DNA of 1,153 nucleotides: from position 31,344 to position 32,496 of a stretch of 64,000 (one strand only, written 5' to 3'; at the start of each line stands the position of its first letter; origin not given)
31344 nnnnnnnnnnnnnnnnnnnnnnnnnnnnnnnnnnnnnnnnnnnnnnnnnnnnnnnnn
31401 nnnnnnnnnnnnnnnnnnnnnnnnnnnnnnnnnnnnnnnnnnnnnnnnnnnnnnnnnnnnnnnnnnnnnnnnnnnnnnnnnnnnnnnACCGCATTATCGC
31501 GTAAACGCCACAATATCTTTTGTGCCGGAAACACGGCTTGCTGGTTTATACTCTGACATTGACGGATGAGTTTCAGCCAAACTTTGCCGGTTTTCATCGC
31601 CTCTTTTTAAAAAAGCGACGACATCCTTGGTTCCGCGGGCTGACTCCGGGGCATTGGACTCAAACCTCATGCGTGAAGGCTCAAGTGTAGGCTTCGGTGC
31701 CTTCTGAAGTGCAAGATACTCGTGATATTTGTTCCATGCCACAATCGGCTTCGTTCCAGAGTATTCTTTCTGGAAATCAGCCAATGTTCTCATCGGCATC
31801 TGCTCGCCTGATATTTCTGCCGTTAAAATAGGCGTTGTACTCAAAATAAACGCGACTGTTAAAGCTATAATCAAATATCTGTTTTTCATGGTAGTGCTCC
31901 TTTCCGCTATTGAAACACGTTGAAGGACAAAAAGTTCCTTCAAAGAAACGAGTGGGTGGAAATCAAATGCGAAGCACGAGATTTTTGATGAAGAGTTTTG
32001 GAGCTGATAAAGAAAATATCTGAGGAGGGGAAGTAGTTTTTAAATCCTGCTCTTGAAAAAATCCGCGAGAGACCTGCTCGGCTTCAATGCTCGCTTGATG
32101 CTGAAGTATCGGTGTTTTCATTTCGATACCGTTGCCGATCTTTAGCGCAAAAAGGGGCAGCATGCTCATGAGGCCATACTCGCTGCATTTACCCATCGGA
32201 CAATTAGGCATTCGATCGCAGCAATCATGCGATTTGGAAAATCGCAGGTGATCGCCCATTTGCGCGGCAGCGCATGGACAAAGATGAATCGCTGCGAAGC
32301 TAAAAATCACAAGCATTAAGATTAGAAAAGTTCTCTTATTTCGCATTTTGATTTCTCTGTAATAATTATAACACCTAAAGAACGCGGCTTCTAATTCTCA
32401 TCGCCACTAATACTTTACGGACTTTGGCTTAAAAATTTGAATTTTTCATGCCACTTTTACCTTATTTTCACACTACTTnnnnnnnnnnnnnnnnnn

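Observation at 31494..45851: Novel secreted paralog family with an internal GTKD[IV]VAF(T/L)R repeat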

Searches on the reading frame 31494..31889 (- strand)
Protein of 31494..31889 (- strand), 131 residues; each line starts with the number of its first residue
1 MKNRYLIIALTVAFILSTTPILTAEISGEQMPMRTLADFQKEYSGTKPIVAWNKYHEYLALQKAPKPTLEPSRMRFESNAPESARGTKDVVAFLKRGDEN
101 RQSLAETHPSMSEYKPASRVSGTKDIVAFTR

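Call 5: search_protein_families(library=pfam, proteins=[window:31494-31889:-], max_evalue=10)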
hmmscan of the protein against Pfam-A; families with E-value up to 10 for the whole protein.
window:31494-31889:- (131 aa): 0 families

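Call 6: search_protein_families(library=ncbifam, proteins=[window:31494-31889:-], max_evalue=10)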
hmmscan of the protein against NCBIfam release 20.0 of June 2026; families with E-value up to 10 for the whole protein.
window:31494-31889:- (131 aa): 0 families

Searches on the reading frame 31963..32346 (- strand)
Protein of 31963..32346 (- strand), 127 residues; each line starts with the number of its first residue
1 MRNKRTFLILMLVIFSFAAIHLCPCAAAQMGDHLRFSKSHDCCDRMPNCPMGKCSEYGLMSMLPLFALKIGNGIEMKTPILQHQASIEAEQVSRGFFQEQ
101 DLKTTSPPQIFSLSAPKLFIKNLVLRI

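Call 15: search_protein_families(library=pfam, proteins=[window:31963-32346:-], max_evalue=0.01)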
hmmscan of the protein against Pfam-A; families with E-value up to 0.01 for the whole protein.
window:31963-32346:- (127 aa): 0 families

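Call 48: search_protein_families(library=ncbifam, proteins=[window:31963-32346:-], max_evalue=0.001)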
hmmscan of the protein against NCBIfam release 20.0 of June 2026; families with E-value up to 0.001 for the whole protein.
window:31963-32346:- (127 aa): 0 families
